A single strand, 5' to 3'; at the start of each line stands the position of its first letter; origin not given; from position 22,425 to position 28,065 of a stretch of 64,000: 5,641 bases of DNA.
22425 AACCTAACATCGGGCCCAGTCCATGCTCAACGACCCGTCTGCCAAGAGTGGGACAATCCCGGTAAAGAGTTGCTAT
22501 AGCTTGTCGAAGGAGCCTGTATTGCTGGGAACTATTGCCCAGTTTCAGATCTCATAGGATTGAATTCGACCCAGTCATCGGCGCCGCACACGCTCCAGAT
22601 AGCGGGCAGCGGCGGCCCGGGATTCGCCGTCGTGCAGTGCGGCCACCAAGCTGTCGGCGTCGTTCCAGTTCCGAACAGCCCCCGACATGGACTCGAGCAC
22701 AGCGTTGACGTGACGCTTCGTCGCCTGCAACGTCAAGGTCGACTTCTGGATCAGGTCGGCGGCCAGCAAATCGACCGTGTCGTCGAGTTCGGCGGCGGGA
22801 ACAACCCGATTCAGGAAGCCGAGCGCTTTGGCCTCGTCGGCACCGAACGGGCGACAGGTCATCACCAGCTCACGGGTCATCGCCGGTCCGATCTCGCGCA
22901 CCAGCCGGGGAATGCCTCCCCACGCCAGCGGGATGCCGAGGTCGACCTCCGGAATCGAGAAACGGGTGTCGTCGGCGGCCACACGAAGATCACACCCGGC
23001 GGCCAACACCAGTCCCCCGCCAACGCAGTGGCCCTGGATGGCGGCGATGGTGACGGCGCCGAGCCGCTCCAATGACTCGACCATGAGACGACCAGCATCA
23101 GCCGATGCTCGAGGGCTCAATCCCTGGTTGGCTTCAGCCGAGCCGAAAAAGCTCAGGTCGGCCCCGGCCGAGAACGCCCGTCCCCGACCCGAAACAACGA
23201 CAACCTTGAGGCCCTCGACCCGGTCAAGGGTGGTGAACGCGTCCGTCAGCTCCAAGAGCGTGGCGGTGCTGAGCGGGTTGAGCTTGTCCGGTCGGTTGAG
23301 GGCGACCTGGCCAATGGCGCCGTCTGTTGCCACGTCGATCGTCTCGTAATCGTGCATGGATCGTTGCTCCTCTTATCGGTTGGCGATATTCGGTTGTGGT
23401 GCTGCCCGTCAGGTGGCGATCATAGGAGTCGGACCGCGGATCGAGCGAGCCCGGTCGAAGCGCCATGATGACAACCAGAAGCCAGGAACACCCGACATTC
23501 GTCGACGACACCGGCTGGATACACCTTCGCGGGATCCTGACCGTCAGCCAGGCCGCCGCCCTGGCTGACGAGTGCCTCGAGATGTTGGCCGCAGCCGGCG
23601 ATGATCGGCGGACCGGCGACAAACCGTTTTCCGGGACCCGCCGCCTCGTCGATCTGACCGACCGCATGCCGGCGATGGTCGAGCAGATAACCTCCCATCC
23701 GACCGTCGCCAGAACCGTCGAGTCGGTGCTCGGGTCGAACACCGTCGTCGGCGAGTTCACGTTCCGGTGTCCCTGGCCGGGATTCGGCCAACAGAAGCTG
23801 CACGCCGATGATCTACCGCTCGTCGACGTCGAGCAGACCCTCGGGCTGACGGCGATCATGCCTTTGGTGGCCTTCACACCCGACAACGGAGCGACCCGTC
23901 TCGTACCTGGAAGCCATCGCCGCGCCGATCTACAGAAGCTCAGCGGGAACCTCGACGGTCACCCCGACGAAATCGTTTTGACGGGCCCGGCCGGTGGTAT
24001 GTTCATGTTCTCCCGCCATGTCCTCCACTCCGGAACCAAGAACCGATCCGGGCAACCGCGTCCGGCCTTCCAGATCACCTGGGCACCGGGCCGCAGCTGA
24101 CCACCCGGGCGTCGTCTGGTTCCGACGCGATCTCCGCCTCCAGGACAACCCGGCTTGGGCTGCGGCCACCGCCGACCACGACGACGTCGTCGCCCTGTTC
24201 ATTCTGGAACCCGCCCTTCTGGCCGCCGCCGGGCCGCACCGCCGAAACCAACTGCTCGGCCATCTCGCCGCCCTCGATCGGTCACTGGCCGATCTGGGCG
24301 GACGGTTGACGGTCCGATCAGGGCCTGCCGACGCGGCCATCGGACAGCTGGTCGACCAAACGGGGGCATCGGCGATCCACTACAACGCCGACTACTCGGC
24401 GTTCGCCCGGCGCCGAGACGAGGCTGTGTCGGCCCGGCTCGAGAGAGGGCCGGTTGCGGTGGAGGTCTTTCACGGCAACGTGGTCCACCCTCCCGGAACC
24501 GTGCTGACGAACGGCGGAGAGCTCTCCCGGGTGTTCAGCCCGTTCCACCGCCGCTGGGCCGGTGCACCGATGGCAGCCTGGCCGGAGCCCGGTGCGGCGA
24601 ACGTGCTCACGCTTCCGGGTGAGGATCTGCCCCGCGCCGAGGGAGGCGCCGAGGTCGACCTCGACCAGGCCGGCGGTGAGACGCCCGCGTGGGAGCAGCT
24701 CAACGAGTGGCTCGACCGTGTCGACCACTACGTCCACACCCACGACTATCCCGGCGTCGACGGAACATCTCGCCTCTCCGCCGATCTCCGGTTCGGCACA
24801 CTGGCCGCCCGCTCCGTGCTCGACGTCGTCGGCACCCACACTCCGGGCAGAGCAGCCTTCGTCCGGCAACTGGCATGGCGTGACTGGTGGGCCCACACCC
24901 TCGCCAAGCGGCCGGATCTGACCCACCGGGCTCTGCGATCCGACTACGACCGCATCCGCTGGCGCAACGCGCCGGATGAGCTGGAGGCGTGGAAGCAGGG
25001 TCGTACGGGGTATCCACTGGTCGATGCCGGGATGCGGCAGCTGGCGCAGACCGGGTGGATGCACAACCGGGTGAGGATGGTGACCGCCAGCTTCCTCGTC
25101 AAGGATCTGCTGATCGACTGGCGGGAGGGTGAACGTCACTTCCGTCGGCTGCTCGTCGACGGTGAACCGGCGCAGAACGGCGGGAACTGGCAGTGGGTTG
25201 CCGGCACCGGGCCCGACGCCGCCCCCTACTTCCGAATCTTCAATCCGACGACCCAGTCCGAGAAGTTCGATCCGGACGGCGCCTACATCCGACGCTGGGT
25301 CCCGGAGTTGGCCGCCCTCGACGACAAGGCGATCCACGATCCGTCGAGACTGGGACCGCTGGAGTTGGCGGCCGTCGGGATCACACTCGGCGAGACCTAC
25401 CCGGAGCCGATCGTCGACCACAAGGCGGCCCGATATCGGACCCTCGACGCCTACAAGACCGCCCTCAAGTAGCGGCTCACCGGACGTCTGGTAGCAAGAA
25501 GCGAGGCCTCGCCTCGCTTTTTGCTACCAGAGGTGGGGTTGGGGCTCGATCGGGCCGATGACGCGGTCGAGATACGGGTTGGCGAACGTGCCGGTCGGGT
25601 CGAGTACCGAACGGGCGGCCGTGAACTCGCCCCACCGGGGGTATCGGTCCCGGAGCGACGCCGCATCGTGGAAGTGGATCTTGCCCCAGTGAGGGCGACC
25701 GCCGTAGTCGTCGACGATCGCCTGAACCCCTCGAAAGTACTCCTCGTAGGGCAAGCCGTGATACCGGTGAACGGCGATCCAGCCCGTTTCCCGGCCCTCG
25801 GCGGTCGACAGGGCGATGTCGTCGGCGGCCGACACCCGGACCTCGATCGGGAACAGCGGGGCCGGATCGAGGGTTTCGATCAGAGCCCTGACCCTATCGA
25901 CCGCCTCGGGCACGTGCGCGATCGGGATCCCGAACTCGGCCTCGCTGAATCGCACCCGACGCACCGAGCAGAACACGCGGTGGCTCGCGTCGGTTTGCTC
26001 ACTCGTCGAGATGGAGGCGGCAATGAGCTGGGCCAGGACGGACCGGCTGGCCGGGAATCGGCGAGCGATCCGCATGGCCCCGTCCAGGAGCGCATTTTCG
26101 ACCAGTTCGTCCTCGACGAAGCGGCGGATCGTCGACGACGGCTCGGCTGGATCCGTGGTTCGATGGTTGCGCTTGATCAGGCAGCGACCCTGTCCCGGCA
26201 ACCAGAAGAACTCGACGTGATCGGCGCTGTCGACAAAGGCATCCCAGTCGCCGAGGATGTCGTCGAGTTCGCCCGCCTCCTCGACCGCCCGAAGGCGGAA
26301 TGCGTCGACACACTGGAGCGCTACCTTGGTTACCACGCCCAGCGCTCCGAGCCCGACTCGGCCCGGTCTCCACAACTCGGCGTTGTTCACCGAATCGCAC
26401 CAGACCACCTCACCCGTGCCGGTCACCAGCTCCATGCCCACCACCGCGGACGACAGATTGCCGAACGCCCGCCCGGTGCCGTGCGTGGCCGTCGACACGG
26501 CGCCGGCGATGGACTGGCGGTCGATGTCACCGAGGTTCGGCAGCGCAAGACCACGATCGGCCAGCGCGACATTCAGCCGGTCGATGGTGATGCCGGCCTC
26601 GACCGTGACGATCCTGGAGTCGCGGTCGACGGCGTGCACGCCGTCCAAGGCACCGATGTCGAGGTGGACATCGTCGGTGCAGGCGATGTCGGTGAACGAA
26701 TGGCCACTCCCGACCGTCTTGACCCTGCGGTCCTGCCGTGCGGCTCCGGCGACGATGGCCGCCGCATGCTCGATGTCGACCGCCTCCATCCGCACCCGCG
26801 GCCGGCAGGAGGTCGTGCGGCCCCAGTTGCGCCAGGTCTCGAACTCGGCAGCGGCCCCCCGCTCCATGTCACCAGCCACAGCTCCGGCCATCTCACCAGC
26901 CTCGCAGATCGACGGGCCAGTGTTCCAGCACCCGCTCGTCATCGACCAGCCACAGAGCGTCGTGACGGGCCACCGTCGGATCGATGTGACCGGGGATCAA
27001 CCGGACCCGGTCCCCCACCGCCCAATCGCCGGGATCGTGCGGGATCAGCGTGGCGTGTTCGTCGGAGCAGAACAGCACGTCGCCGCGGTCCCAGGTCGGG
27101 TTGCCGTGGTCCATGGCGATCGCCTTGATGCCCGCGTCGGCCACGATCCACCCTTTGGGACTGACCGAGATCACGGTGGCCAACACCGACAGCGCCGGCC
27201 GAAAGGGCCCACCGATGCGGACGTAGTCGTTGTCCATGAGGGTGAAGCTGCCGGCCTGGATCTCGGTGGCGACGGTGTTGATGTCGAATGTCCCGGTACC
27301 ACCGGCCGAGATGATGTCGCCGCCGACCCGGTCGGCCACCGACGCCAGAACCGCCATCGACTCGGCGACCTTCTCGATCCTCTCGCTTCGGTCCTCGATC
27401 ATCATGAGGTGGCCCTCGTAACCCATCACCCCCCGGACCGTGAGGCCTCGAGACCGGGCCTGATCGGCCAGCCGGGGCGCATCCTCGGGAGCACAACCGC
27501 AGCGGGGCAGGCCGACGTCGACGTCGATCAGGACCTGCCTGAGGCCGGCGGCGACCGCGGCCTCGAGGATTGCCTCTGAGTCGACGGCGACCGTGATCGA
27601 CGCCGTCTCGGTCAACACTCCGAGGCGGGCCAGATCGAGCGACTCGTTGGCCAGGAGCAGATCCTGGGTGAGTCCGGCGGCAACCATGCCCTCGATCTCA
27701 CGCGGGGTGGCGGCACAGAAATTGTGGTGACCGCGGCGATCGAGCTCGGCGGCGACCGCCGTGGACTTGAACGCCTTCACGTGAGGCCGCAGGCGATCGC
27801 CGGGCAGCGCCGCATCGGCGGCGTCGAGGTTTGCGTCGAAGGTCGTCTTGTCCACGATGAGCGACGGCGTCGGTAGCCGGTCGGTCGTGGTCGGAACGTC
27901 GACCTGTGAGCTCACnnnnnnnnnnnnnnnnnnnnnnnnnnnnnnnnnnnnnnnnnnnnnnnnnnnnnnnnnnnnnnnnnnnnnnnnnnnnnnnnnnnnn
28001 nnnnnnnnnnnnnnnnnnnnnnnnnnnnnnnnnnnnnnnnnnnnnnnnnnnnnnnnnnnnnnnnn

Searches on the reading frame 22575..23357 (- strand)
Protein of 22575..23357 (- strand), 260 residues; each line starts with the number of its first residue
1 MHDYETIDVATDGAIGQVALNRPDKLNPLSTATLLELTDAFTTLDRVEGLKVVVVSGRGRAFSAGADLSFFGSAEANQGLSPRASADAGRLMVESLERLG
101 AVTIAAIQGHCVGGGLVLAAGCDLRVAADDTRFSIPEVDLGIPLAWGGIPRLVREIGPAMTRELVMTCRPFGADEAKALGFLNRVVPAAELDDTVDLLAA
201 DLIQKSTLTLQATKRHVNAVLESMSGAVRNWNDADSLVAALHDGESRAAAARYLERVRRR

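Call 54: search_protein_families(library=pfam, proteins=[window:22575-23357:-])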
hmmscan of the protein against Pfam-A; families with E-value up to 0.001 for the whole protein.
window:22575-23357:- (260 aa): 2 families
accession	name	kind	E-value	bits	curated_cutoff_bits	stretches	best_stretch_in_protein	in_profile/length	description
PF00378.25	ECH_1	-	7.3e-47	160.2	27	1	13-256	4-243/251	Enoyl-CoA hydratase/isomerase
PF16113.10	ECH_2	-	5.5e-26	92.3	27.2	1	16-229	2-207/335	Enoyl-CoA hydratase/isomerase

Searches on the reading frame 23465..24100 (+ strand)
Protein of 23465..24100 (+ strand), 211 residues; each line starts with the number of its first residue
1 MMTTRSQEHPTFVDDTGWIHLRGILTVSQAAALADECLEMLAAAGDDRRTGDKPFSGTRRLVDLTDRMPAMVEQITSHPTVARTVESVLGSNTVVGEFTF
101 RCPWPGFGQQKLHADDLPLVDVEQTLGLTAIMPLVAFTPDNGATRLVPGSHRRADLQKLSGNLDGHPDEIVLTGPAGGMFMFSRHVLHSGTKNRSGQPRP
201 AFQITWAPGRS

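Call 54: search_protein_families(library=pfam, proteins=[window:23465-24100:+])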
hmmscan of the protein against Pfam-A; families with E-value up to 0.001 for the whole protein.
window:23465-24100:+ (211 aa): 1 family
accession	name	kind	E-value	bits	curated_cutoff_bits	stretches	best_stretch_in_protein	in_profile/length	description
PF05721.19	PhyH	-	3.1e-16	60.7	22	1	14-201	2-213/213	Phytanoyl-CoA dioxygenase (PhyH)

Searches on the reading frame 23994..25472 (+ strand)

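Call 63: search_protein_families(library=pfam, proteins=[window:23994-25472:+], max_evalue=0.00001)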
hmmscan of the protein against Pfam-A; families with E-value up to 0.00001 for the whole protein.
window:23994-25472:+ (492 aa): 2 families
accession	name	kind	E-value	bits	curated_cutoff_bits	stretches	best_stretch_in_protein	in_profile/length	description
PF03441.19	FAD_binding_7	-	1.8e-88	295.7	27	1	289-488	1-202/203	FAD binding domain of DNA photolyase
PF00875.24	DNA_photolyase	-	9.4e-45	152.9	26.6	1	40-199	2-163/164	DNA photolyase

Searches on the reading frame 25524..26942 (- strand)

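Call 63: search_protein_families(library=pfam, proteins=[window:25524-26942:-], max_evalue=0.00001)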
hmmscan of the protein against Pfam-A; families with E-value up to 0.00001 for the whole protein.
window:25524-26942:- (472 aa): 2 families
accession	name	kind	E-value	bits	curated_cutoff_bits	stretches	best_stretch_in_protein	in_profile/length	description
PF04030.19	ALO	-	1e-72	245.4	23.1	1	207-461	1-258/258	D-arabinono-1,4-lactone oxidase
PF01565.28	FAD_binding_4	-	1.8e-28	99.4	26.4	1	51-182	4-138/139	FAD binding domain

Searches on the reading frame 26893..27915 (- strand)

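Call 63: search_protein_families(library=pfam, proteins=[window:26893-27915:-], max_evalue=0.00001)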
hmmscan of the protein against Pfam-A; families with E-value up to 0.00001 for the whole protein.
window:26893-27915:- (340 aa): 2 families
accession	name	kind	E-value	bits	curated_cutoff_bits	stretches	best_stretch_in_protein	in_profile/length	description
PF01168.26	Ala_racemase_N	-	3.5e-18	66.6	24.1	1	21-210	1-199/220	Alanine racemase, N-terminal domain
PF14031.13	D-ser_dehydrat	-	1.1e-17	64.9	22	1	241-323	1-96/97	Putative serine dehydratase domain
